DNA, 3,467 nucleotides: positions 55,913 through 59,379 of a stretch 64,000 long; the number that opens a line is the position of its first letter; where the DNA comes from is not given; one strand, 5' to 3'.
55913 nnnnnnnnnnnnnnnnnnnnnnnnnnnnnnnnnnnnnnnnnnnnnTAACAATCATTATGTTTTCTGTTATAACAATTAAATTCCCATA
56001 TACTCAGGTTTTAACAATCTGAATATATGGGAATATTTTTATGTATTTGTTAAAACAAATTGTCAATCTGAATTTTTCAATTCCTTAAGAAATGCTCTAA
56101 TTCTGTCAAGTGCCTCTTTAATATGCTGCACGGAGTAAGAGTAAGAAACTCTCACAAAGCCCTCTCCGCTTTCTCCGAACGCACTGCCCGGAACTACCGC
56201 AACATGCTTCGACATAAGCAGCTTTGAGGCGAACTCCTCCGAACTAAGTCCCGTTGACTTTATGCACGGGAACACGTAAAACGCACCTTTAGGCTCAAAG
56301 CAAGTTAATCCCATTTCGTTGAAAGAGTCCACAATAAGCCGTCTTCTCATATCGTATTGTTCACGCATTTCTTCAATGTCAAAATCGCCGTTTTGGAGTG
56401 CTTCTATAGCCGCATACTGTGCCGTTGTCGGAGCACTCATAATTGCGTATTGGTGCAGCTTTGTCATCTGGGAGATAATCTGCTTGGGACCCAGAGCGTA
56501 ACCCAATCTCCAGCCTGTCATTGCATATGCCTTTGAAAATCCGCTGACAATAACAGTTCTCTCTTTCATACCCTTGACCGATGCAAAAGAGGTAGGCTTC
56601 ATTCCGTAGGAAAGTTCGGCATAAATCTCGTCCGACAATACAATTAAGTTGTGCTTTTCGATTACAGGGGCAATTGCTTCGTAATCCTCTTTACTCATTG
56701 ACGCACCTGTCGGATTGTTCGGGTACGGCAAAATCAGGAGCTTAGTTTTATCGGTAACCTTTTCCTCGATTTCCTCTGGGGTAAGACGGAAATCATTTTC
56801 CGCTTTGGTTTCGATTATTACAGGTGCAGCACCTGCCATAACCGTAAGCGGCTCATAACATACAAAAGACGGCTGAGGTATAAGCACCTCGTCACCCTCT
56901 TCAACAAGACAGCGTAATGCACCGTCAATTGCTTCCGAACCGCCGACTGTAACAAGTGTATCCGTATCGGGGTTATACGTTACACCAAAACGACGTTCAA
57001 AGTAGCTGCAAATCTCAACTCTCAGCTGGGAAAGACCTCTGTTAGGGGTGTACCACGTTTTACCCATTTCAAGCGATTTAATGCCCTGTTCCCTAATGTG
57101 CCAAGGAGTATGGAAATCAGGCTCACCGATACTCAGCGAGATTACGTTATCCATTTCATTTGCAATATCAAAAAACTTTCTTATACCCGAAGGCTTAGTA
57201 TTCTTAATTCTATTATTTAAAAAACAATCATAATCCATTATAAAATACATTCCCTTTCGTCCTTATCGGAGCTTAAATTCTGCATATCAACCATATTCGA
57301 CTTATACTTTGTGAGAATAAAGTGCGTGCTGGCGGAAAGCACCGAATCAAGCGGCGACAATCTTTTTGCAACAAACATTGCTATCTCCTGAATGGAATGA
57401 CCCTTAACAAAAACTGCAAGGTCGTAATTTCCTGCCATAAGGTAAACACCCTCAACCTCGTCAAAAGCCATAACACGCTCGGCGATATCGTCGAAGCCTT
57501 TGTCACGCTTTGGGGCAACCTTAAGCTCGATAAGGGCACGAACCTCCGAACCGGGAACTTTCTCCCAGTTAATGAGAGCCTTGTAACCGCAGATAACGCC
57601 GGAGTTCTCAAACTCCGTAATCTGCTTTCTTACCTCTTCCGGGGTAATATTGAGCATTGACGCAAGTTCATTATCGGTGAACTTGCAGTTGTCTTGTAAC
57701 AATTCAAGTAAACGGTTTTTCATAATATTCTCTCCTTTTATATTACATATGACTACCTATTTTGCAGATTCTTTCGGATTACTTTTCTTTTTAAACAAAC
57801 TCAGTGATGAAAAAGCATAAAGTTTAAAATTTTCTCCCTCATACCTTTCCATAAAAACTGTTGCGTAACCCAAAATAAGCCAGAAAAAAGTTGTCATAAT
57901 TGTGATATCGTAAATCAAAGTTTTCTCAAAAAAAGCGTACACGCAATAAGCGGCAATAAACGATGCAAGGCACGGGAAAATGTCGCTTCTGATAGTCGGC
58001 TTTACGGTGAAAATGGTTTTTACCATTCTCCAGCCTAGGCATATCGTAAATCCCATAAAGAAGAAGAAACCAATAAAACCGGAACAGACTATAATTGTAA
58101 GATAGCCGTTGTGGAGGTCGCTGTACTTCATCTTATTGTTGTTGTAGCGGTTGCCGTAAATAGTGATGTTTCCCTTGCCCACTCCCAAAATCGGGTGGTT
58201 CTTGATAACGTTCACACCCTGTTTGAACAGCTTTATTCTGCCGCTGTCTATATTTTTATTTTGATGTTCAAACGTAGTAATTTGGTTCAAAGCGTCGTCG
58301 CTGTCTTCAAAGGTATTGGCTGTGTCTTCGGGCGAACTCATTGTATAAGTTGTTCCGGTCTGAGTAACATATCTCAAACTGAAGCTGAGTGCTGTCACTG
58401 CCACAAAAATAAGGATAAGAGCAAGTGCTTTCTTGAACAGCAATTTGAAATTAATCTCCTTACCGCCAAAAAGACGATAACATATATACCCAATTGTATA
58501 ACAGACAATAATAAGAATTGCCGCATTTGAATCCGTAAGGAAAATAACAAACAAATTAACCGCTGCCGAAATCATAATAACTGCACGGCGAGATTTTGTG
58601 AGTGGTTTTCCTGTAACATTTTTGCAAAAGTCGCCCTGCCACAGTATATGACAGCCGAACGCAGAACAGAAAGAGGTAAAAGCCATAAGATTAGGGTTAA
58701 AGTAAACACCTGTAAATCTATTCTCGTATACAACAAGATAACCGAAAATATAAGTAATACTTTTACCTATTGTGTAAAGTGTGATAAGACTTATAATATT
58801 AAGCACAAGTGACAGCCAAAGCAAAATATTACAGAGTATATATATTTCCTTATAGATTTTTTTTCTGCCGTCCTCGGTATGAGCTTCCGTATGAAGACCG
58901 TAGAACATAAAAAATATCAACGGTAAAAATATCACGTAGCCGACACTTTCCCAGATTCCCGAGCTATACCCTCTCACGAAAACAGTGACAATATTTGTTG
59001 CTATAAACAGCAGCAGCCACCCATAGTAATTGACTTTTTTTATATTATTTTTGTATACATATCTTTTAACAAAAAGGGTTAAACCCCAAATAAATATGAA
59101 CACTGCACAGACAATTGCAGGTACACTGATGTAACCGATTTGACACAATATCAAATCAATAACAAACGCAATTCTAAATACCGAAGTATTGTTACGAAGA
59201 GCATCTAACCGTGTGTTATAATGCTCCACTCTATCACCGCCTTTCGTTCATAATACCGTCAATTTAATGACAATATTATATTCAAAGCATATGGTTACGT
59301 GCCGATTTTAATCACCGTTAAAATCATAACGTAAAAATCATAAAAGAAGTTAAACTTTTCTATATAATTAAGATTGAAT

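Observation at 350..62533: Dense MITE-like family: 10 copies in 64 kb, ~31-bp TIRs, invariant 3-bp TAA/TTA target duplication, no transposase in window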

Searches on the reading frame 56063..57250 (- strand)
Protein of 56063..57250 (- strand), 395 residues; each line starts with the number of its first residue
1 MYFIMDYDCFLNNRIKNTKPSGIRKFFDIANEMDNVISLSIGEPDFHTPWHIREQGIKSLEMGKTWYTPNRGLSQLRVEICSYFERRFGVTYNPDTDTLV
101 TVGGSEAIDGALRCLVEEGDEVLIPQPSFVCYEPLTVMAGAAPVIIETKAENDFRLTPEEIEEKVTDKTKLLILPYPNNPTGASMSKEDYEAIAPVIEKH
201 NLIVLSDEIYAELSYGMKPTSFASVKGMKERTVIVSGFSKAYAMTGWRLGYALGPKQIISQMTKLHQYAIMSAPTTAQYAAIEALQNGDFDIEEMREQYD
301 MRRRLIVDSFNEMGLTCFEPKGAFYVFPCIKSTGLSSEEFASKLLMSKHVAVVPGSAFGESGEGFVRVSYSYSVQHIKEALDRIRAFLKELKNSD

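Call 23: search_protein_families(library=pfam, proteins=[window:56063-57250:-])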
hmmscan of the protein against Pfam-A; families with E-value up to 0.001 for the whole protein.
window:56063-57250:- (395 aa): 4 families
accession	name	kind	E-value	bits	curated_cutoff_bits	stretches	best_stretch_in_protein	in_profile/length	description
PF00155.27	Aminotran_1_2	-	5e-76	256.7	19.7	1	35-384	2-361/361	Aminotransferase class I and II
PF01041.23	DegT_DnrJ_EryC1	-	1e-09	38.6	19.8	1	83-207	28-145/360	DegT/DnrJ/EryC1/StrS aminotransferase family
PF01053.26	Cys_Met_Meta_PP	-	9.8e-05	21.5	27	1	98-210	70-176/381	Cys/Met metabolism PLP-dependent enzyme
PF00266.25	Aminotran_5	-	0.00022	20.8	21.5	1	95-207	61-175/371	Aminotransferase class-V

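Call 24: find_homologous_proteins(query=window:56063-57250:-, max_evalue=1e-100)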
Query window:56063-57250:- (395 aa): 7996 proteins with E <= 1e-100 among 8000 candidates; the best 120 are listed.
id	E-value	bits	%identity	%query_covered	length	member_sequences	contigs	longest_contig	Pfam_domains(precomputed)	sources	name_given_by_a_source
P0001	2.4e-264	894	100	100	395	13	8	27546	PF00155.28,PF01041.24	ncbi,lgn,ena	-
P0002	4.3e-257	870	97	100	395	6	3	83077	PF00155.28,PF01041.24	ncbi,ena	-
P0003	2.2e-254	861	96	99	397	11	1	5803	PF00155.28,PF01053.27,PF01041.24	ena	-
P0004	8.0e-247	836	94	99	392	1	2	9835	PF00155.28,PF01041.24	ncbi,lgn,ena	-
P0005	5.1e-245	830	94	99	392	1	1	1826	PF00155.28,PF01041.24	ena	-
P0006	2.0e-244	828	94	98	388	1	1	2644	PF00155.28,PF01041.24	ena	-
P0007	2.3e-243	825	92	99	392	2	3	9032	PF00155.28,PF01053.27,PF01041.24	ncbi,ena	-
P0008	8.6e-243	823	92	99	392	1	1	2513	PF00155.28,PF01041.24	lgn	-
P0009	2.9e-241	818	91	99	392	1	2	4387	PF00155.28,PF01041.24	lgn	-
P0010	1.0e-238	810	91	99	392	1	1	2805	PF00155.28,PF01041.24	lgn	-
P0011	1.6e-235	799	89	99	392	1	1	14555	PF00155.28,PF01041.24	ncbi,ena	-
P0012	1.0e-233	793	89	99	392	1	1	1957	PF00155.28,PF01053.27,PF01041.24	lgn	-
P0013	2.0e-232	789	87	98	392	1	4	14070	PF00155.28,PF00266.26,PF01041.24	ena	-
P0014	2.2e-232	789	88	99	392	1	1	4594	PF00155.28,PF01041.24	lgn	-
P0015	2.8e-232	788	87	98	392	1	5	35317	PF00155.28,PF00266.26,PF01041.24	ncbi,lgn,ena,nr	ncbi:MAG: aminotransferase class I/II-fold pyridoxal phosphate-dependent enzyme [Clostridia bacteriu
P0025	1.0e-230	783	85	99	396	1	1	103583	PF00155.28,PF01041.24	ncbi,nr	ncbi:MAG: aminotransferase class I/II-fold pyridoxal phosphate-dependent enzyme [Acutalibacteraceae 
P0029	8.9e-230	780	86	98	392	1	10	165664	PF00155.28,PF01041.24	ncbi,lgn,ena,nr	ncbi:MAG: aminotransferase class I/II-fold pyridoxal phosphate-dependent enzyme [Clostridia bacteriu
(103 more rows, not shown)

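Call 25: find_encoding_contigs(protein=P0002, flank=10000, max_places=4)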
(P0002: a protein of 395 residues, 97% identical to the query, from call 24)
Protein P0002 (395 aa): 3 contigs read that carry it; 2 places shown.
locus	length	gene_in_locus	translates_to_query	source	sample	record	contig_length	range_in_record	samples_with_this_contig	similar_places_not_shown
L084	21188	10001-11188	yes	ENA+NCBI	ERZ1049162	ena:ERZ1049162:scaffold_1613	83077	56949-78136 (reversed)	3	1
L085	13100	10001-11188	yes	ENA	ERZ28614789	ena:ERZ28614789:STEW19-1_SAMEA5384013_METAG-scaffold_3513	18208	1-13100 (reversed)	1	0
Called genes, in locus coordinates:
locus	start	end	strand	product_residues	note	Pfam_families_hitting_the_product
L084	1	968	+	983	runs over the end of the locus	PF12773:DZR, PF24460:DUF7575 (weak), PF13240:Zn_Ribbon_1 (weak), PF13248:Zn_ribbon_3 (weak), PF12773:DZR, PF13240:Zn_Ribbon_1 (weak), PF12773:DZR, PF13248:Zn_ribbon_3 (weak), +3 more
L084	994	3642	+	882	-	PF01447:Peptidase_M4 (weak), PF02868:Peptidase_M4_C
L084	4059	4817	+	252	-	-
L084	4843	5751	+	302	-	PF13240:Zn_Ribbon_1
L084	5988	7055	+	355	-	PF00404:Dockerin_1 (weak)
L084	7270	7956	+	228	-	PF02397:Bac_transf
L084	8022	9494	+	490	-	PF04932:Wzy_C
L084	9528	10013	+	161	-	PF01037:AsnC_trans_reg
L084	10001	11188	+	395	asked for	PF00155:Aminotran_1_2, PF01041:DegT_DnrJ_EryC1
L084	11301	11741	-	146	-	PF02661:Fic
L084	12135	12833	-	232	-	PF00149:Metallophos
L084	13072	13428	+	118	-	PF13811:DUF4186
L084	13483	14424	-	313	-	PF00248:Aldo_ket_red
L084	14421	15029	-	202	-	PF00027:cNMP_binding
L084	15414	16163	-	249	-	PF00230:MIP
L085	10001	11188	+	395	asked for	PF00155:Aminotran_1_2, PF01041:DegT_DnrJ_EryC1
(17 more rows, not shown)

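Call 26: find_encoding_contigs(protein=P0029, flank=10000, max_places=4)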
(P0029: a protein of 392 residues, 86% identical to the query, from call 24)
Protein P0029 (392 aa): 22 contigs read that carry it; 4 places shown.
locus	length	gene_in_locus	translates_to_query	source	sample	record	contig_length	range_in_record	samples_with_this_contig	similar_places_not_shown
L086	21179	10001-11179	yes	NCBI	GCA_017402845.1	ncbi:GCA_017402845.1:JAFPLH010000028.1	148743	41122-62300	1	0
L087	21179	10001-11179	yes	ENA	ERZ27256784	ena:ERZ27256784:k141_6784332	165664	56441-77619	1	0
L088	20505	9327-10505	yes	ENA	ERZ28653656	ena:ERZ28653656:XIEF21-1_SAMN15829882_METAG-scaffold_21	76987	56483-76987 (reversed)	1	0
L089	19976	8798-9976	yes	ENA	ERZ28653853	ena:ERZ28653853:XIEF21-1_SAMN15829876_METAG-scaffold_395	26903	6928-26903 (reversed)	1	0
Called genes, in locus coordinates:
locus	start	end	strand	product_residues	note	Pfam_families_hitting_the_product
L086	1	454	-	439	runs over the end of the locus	PF01594:AI-2E_transport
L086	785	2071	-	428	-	PF01053:Cys_Met_Meta_PP, PF06838:Met_gamma_lyase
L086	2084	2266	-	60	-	PF20076:DUF6472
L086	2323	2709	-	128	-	PF06686:SpoIIIAC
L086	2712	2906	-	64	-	PF06686:SpoIIIAC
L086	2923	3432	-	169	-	PF09548:Spore_III_AB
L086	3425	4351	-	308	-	PF19568:Spore_III_AA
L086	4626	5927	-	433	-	PF02885:Glycos_trans_3N, PF00591:Glycos_transf_3, PF07831:PYNP_C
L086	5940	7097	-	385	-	PF02608:Bmp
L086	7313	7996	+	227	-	PF02397:Bac_transf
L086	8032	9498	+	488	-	PF04932:Wzy_C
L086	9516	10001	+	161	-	PF01037:AsnC_trans_reg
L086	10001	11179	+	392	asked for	PF00155:Aminotran_1_2, PF01041:DegT_DnrJ_EryC1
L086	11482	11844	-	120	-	PF13811:DUF4186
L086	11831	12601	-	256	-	PF00899:ThiF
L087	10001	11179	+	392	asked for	PF00155:Aminotran_1_2, PF01041:DegT_DnrJ_EryC1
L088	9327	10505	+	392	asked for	PF00155:Aminotran_1_2, PF01041:DegT_DnrJ_EryC1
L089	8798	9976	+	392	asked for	PF00155:Aminotran_1_2, PF01041:DegT_DnrJ_EryC1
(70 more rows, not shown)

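Call 27: find_encoding_contigs(protein=P0025, flank=10000, max_places=3)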
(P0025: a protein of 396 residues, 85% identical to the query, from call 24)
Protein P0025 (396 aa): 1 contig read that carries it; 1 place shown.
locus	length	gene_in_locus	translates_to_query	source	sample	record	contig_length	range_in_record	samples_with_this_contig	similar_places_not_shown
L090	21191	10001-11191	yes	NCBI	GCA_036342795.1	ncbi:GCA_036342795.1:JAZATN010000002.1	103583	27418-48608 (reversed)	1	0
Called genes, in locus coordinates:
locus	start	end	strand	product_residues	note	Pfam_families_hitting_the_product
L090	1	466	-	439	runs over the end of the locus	PF01594:AI-2E_transport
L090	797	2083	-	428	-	PF01053:Cys_Met_Meta_PP, PF06838:Met_gamma_lyase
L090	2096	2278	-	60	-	PF20076:DUF6472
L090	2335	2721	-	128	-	PF06686:SpoIIIAC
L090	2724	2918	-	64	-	PF06686:SpoIIIAC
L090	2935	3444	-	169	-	PF09548:Spore_III_AB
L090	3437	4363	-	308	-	PF19568:Spore_III_AA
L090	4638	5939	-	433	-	PF02885:Glycos_trans_3N, PF00591:Glycos_transf_3, PF07831:PYNP_C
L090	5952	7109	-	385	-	PF02608:Bmp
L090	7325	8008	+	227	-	PF02397:Bac_transf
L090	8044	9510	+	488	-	PF04932:Wzy_C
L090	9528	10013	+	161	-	PF01037:AsnC_trans_reg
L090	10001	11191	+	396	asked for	PF00155:Aminotran_1_2, PF01041:DegT_DnrJ_EryC1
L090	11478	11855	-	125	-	PF13811:DUF4186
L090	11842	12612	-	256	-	PF00899:ThiF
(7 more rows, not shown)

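Call 35: find_encoding_contigs(protein=P0001, flank=10000, max_places=10)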
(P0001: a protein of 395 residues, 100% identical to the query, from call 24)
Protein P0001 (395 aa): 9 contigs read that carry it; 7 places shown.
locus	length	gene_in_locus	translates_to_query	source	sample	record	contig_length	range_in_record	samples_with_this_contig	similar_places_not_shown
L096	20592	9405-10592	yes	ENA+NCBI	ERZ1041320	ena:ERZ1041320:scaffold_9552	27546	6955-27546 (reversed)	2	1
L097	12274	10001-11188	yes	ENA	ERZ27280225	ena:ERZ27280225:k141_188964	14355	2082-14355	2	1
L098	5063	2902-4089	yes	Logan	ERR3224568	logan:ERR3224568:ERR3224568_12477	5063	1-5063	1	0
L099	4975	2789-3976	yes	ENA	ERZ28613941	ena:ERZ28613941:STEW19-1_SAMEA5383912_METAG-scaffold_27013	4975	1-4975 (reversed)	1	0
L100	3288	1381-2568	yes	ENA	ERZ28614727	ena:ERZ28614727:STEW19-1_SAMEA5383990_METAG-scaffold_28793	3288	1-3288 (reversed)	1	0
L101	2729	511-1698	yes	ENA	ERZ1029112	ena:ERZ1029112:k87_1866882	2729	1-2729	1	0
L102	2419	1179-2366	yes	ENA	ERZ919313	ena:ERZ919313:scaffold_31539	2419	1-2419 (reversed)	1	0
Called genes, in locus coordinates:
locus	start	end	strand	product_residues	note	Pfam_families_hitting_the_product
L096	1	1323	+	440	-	?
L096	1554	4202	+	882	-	PF01447:Peptidase_M4 (weak), PF02868:Peptidase_M4_C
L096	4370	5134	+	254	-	-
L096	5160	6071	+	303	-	PF13240:Zn_Ribbon_1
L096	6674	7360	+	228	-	PF02397:Bac_transf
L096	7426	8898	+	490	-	PF04932:Wzy_C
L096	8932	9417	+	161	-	PF13412:HTH_24 (weak), PF13545:HTH_Crp_2 (faint), PF01037:AsnC_trans_reg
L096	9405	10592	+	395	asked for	PF00155:Aminotran_1_2, PF01041:DegT_DnrJ_EryC1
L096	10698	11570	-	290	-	PF02661:Fic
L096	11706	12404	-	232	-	PF00149:Metallophos, PF06874:FBPase_2 (faint)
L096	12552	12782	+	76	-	-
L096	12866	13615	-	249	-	PF00230:MIP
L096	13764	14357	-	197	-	PF05154:TM2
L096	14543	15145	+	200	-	PF12917:YfbR-like, PF13023:HD_3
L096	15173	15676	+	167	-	PF15593:Imm42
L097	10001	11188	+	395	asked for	PF00155:Aminotran_1_2, PF01041:DegT_DnrJ_EryC1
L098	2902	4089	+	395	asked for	PF00155:Aminotran_1_2, PF01041:DegT_DnrJ_EryC1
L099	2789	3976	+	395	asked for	PF00155:Aminotran_1_2, PF01041:DegT_DnrJ_EryC1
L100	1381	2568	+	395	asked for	PF00155:Aminotran_1_2, PF01041:DegT_DnrJ_EryC1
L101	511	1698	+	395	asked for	PF00155:Aminotran_1_2, PF01041:DegT_DnrJ_EryC1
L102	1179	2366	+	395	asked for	PF00155:Aminotran_1_2, PF01041:DegT_DnrJ_EryC1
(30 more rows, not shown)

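Call 82: find_encoding_contigs(protein=P0004, flank=10000, max_places=2)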
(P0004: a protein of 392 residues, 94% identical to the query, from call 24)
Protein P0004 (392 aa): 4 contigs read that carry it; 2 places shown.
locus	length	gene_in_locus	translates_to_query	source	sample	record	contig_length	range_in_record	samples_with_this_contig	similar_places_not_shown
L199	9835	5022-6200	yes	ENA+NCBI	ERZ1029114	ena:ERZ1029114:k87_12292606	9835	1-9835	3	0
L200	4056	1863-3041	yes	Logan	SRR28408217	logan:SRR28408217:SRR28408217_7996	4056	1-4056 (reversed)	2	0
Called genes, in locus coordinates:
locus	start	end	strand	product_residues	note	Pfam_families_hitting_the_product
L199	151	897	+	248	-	-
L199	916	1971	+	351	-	PF13240:Zn_Ribbon_1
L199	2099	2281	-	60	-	-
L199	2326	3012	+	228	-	PF02397:Bac_transf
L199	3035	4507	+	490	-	PF04932:Wzy_C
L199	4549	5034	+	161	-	PF13545:HTH_Crp_2 (weak), PF01037:AsnC_trans_reg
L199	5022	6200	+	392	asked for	PF00155:Aminotran_1_2, PF01041:DegT_DnrJ_EryC1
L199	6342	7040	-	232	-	PF00149:Metallophos, PF06874:FBPase_2 (faint)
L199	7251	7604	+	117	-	PF13811:DUF4186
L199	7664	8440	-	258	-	PF00230:MIP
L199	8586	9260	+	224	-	PF12917:YfbR-like, PF13023:HD_3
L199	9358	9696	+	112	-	PF01541:GIY-YIG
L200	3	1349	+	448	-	?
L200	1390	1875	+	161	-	PF13545:HTH_Crp_2 (weak), PF01037:AsnC_trans_reg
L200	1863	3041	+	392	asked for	PF00155:Aminotran_1_2, PF01041:DegT_DnrJ_EryC1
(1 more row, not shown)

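Call 83: find_encoding_contigs(protein=P0007, flank=10000, max_places=3)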
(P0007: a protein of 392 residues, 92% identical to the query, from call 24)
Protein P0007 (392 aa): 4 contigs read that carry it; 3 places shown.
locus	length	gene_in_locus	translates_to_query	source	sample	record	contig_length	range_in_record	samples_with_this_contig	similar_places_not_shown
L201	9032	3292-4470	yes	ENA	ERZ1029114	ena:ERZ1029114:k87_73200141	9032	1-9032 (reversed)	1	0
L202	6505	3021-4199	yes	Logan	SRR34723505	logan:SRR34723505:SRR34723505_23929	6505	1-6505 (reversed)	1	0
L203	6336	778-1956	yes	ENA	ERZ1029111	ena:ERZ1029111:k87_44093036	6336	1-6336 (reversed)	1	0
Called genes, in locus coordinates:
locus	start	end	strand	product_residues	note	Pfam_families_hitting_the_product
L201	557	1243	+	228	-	PF02397:Bac_transf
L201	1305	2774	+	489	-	PF04932:Wzy_C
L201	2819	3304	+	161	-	PF13545:HTH_Crp_2 (faint), PF01037:AsnC_trans_reg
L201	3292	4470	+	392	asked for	PF00155:Aminotran_1_2, PF01041:DegT_DnrJ_EryC1, PF01053:Cys_Met_Meta_PP (faint)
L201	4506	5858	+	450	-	PF01656:CbiA, PF13500:AAA_26 (faint), PF07685:GATase_3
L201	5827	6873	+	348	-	PF02277:DBI_PRT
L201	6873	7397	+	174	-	PF02283:CobU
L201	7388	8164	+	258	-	PF02654:CobS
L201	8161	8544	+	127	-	PF02283:CobU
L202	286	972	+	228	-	PF02397:Bac_transf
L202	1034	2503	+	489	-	PF04932:Wzy_C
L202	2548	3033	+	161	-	PF13545:HTH_Crp_2 (faint), PF01037:AsnC_trans_reg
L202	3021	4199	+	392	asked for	PF00155:Aminotran_1_2, PF01041:DegT_DnrJ_EryC1, PF01053:Cys_Met_Meta_PP (faint)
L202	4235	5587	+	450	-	PF01656:CbiA, PF13500:AAA_26 (faint), PF07685:GATase_3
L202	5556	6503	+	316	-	?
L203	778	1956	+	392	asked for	PF00155:Aminotran_1_2, PF01041:DegT_DnrJ_EryC1, PF01053:Cys_Met_Meta_PP (faint)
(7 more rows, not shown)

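Call 84: find_encoding_contigs(protein=P0011, flank=10000, max_places=2)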
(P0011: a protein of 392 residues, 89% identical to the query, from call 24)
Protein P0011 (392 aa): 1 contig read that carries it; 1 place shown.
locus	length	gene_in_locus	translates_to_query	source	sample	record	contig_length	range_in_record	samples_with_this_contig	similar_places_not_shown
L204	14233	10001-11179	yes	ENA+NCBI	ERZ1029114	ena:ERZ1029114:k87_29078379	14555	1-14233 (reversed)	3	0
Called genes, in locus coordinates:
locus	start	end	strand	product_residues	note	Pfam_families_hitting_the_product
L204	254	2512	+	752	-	PF16738:CBM26, PF00128:Alpha-amylase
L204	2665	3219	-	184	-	PF21349:RUBY_RBDX, PF02915:Rubrerythrin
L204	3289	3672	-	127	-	PF01475:FUR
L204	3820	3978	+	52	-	-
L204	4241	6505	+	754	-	PF04464:Glyphos_transf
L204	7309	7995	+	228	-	PF02397:Bac_transf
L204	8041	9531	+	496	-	PF04932:Wzy_C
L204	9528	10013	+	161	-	PF13545:HTH_Crp_2 (weak), PF01037:AsnC_trans_reg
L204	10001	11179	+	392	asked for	PF00155:Aminotran_1_2, PF01041:DegT_DnrJ_EryC1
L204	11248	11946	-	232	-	PF00149:Metallophos, PF06874:FBPase_2 (faint)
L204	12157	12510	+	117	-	PF13811:DUF4186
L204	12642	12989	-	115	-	PF03551:PadR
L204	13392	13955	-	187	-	PF02659:Mntp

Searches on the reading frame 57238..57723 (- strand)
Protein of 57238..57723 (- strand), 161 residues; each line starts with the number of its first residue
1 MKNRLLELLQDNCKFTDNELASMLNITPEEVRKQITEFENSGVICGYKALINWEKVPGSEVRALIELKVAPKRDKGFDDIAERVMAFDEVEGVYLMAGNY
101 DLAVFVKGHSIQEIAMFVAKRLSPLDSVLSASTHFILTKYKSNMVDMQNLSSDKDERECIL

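Call 23: search_protein_families(library=pfam, proteins=[window:57238-57723:-])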
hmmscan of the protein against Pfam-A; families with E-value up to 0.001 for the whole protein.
window:57238-57723:- (161 aa): 4 families
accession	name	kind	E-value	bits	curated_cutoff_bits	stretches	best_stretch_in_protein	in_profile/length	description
PF01037.27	AsnC_trans_reg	-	9.4e-13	48.3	25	1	65-137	1-71/73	Lrp/AsnC ligand binding domain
PF13412.12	HTH_24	-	2.3e-06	27.5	21.9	1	4-44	7-47/48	Winged helix-turn-helix DNA-binding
PF13545.12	HTH_Crp_2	-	2.3e-05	24.7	27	1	12-45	20-53/70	Crp-like helix-turn-helix domain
PF13404.12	HTH_AsnC-type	-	0.00024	21.3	27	1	4-33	7-36/42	AsnC-type helix-turn-helix domain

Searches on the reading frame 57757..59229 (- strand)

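Call 9: search_protein_families(library=ncbifam, proteins=[window:57757-59229:-])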
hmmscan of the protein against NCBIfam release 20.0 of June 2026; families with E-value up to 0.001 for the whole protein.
window:57757-59229:- (490 aa): 1 family
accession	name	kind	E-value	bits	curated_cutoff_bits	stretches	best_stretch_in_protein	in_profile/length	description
TIGR00947.1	2A73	equivalog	0.00021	20.4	366.4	1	331-427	292-390/425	IctB family putative bicarbonate transporter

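Call 23: search_protein_families(library=pfam, proteins=[window:57757-59229:-])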
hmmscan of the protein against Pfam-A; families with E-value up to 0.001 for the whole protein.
window:57757-59229:- (490 aa): 1 family
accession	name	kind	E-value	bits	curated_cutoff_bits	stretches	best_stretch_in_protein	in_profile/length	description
PF04932.20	Wzy_C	-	1e-16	61.5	31.7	1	222-392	3-149/149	O-Antigen ligase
